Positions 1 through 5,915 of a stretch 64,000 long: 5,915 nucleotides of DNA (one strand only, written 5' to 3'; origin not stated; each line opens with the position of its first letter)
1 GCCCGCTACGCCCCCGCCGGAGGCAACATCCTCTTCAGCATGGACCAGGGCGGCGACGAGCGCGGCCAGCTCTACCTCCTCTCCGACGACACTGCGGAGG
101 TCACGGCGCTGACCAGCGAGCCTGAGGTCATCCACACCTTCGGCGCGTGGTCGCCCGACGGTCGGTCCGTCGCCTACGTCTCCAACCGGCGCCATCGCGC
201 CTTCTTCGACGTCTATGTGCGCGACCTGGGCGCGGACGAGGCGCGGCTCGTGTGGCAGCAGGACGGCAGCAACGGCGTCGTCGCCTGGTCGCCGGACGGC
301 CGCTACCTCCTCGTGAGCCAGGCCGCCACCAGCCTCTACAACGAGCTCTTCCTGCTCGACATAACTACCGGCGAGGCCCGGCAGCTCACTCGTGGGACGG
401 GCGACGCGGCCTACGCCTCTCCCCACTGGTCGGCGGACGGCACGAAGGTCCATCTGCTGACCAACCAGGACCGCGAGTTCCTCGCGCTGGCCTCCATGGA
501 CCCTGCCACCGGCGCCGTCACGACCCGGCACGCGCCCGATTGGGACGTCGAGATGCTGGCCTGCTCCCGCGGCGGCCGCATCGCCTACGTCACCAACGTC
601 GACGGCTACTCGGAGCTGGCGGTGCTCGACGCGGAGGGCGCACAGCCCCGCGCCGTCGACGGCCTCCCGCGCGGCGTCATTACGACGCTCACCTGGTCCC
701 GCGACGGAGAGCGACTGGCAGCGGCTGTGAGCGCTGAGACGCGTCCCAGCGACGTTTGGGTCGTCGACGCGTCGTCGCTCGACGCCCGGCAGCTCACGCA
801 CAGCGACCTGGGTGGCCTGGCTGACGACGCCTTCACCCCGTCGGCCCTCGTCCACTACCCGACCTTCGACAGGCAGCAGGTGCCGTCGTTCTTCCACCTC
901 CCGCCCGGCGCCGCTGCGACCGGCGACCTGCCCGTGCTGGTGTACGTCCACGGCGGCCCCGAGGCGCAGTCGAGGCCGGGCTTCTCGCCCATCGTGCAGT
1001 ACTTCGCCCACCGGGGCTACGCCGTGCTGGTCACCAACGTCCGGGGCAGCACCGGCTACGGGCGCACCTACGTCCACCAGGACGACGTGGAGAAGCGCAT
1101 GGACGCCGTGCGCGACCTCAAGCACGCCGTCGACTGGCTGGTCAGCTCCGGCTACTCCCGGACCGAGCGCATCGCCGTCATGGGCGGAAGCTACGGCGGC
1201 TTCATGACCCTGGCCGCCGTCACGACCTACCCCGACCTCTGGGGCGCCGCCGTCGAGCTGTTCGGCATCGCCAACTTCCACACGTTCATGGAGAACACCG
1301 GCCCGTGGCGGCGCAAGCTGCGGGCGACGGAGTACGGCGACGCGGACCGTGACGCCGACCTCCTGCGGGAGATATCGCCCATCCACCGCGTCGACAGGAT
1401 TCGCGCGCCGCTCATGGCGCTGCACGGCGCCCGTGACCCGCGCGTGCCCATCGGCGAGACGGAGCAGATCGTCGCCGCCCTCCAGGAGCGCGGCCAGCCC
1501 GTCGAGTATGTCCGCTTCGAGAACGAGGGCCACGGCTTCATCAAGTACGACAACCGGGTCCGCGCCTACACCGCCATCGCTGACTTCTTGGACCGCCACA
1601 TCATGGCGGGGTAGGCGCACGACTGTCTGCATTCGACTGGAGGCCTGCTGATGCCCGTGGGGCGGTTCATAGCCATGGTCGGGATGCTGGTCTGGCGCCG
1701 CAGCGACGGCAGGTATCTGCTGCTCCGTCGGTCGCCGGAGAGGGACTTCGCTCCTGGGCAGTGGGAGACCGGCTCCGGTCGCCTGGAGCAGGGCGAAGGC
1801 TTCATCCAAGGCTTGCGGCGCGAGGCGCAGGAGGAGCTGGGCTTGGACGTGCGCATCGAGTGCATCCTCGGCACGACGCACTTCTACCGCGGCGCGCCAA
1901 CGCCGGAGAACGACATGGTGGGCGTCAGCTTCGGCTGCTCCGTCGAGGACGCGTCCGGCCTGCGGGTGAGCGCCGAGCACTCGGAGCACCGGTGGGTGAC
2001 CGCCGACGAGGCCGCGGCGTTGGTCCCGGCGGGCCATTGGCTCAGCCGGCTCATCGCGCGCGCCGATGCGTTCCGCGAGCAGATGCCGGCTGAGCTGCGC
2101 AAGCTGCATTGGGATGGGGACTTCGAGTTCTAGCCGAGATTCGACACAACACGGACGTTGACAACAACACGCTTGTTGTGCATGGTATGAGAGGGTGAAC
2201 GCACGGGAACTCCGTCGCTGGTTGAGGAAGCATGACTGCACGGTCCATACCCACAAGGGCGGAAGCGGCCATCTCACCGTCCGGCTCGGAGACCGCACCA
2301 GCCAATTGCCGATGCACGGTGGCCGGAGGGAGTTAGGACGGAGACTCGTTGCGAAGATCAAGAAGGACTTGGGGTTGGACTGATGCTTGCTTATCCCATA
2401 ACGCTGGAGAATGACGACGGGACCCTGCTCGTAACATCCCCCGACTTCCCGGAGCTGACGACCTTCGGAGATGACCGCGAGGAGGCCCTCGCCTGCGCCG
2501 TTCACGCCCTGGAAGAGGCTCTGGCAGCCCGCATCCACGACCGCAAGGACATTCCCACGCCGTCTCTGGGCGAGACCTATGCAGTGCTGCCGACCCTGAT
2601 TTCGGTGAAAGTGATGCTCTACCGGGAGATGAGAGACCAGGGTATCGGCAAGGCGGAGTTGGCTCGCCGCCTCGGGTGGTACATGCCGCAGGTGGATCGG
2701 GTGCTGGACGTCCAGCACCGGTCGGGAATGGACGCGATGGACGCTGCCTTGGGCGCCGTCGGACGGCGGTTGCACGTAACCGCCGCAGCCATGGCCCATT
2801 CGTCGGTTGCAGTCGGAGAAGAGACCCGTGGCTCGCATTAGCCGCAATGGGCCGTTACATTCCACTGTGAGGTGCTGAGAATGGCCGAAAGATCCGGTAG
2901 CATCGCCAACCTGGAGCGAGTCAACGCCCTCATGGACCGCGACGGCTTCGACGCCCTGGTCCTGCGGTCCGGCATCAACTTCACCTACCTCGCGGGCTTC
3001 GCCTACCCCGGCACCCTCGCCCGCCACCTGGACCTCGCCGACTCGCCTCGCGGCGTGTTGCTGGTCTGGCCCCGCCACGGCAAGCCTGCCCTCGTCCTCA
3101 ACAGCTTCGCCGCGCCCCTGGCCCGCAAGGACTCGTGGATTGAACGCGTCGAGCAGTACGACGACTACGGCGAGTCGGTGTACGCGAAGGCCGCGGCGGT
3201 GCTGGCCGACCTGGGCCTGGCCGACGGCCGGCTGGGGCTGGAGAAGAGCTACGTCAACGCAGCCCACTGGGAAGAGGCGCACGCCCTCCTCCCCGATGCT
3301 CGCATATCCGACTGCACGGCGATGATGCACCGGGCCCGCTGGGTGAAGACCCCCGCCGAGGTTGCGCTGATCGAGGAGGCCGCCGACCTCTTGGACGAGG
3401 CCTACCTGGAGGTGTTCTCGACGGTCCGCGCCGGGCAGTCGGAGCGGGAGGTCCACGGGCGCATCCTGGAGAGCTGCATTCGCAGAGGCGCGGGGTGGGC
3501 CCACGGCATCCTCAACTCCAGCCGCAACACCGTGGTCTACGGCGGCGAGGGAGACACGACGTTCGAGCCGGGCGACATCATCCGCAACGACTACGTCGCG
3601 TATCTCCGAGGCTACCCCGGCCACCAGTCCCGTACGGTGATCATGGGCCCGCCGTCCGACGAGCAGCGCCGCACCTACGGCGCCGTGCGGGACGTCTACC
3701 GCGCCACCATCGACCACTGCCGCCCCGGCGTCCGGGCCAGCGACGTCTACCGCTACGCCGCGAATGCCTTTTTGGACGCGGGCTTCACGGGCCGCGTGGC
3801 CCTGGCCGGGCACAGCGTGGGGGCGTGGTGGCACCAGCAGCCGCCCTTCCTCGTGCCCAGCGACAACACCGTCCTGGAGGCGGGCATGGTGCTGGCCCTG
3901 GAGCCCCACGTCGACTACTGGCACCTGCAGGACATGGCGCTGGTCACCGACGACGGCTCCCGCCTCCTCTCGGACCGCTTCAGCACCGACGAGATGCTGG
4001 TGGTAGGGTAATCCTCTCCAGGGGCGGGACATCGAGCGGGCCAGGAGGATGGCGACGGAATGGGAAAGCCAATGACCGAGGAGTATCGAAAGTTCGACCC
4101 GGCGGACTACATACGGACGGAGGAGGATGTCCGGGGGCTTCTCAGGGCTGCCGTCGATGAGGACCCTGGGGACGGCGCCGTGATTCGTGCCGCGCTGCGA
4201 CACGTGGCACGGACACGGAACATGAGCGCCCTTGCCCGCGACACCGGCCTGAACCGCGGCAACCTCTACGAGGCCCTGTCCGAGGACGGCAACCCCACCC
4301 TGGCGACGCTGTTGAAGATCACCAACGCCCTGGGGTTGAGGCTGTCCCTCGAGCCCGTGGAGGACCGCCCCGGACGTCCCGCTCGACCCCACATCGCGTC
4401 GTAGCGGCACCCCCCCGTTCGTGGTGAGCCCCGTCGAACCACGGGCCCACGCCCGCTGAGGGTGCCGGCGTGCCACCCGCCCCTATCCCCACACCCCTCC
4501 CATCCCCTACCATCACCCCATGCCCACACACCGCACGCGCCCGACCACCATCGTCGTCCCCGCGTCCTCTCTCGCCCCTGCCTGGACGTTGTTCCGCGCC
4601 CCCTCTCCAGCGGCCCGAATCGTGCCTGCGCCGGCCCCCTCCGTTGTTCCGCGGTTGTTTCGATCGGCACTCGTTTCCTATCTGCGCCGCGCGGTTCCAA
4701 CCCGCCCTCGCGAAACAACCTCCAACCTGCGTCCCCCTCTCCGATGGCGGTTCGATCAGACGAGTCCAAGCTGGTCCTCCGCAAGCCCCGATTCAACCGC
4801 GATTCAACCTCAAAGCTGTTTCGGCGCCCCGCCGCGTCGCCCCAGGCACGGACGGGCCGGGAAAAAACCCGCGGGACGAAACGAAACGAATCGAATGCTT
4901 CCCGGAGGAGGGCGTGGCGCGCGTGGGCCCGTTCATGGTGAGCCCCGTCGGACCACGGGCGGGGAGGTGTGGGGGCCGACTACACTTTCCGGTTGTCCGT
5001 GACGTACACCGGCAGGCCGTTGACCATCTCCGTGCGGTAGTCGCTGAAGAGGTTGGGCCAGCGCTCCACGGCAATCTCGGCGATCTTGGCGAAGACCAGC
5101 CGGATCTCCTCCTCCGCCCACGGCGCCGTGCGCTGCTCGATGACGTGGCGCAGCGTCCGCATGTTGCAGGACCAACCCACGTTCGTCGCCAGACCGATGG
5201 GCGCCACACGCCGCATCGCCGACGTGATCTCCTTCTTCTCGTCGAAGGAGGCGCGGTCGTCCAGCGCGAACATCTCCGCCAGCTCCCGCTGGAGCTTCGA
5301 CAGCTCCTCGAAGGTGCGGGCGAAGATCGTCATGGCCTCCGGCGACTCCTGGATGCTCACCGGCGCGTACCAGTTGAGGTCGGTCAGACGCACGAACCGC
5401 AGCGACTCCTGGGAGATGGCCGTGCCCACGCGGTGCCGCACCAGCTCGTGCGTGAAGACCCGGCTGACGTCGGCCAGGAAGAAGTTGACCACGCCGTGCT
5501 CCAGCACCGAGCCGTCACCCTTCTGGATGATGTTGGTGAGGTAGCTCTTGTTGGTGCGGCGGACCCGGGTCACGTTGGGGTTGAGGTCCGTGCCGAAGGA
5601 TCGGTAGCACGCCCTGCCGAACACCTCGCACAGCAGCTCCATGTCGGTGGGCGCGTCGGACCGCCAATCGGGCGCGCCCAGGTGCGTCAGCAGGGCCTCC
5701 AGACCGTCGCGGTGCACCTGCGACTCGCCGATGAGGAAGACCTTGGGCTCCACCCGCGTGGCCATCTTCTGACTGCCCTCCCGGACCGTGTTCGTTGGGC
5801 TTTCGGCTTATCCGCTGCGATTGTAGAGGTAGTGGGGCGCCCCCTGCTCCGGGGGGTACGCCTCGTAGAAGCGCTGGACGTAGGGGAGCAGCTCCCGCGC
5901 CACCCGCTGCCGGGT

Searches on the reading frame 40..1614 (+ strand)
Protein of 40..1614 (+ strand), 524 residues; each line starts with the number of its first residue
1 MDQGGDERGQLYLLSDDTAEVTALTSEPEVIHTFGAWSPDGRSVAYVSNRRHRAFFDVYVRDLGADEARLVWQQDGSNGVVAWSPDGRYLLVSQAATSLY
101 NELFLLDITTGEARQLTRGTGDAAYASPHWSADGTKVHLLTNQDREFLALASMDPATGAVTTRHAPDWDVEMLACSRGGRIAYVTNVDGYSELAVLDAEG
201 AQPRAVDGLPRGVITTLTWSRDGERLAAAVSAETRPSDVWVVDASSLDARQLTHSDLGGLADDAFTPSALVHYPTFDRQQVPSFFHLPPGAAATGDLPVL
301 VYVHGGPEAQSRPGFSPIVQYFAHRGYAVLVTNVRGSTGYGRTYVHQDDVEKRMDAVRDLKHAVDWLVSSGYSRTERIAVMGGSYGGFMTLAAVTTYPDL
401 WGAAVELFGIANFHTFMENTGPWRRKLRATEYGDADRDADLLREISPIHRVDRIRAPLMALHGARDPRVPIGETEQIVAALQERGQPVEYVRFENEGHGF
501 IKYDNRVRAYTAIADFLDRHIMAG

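Call 63: search_protein_families(library=pfam, proteins=[window:40-1614:+], max_evalue=0.0001)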
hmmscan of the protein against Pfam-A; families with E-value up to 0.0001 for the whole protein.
window:40-1614:+ (524 aa): 13 families
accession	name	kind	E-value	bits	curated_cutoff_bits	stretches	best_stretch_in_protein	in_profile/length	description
PF00326.27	Peptidase_S9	-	3.2e-49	167.8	22.6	1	314-521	2-210/213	Prolyl oligopeptidase family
PF02129.25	Peptidase_S15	-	3.2e-15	57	23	1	313-419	46-139/262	X-Pro dipeptidyl-peptidase (S15 family)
PF01738.24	DLH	-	8.8e-14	52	21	1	318-510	33-197/217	Dienelactone hydrolase family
PF20434.5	BD-FAE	-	1.7e-13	51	26.8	1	293-480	9-214/215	BD-FAE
PF12146.15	Hydrolase_4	-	5.4e-12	46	27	1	299-405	6-105/239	Serine aminopeptidase, S33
PF07676.18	PD40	-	6.3e-12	45.6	20.9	1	22-60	2-38/38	WD40-like Beta Propeller Repeat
PF00561.26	Abhydrolase_1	-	3.5e-11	43.7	25.8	1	298-400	1-93/245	alpha/beta hydrolase fold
PF25174.1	Beta-prop_THOC3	-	9.8e-09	35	305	1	71-231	84-233/272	THOC3 beta-propeller domain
PF00930.27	DPPIV_N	-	8.8e-07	28.4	22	0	43-126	6-89/354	Dipeptidyl peptidase IV (DPP IV) N-terminal region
PF02897.21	Peptidase_S9_N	-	2.5e-06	27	24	1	35-244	175-403/414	Prolyl oligopeptidase, N-terminal beta-propeller domain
PF07859.19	Abhydrolase_3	-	1.4e-05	25.4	25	0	356-501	48-209/210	alpha/beta hydrolase fold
PF02230.22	Abhydrolase_2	-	3e-05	24.4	23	0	351-417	81-146/217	Phospholipase/Carboxylesterase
PF00756.26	Esterase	-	5.7e-05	23.4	22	0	282-425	9-159/251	Putative esterase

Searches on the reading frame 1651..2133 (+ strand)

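Call 63: search_protein_families(library=pfam, proteins=[window:1651-2133:+], max_evalue=0.0001)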
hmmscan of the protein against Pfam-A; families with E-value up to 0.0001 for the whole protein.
window:1651-2133:+ (160 aa): 1 family
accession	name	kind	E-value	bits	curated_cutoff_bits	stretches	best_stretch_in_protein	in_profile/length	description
PF00293.34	NUDIX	-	8.4e-17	61.9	21.1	1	10-130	6-126/134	NUDIX domain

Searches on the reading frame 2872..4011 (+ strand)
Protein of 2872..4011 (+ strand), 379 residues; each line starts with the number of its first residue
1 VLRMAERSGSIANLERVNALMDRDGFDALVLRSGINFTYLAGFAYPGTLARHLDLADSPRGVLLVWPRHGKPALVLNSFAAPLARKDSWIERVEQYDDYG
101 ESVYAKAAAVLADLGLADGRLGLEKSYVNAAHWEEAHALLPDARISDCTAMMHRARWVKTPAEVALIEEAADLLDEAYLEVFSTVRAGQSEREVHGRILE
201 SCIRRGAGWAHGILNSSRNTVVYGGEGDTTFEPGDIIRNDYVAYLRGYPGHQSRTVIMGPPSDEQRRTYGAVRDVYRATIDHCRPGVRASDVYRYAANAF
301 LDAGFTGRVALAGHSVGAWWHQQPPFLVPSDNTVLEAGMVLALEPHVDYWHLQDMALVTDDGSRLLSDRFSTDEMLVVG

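Call 63: search_protein_families(library=pfam, proteins=[window:2872-4011:+], max_evalue=0.0001)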
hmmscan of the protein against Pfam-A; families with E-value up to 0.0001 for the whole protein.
window:2872-4011:+ (379 aa): 2 families
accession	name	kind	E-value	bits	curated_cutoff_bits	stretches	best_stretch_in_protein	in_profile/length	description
PF00557.29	Peptidase_M24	-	3.2e-34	119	23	1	166-348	2-190/208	Metallopeptidase family M24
PF01321.24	Creatinase_N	-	1.5e-14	55.1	22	1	14-157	2-127/128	Creatinase/Prolidase N-terminal domain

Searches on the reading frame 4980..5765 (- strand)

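Call 63: search_protein_families(library=pfam, proteins=[window:4980-5765:-], max_evalue=0.0001)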
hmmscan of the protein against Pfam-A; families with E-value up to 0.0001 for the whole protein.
window:4980-5765:- (261 aa): 1 family
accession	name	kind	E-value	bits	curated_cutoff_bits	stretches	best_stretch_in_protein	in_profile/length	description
PF02511.20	Thy1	-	3e-36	125.4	24.8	1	40-238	7-191/191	Thymidylate synthase complementing protein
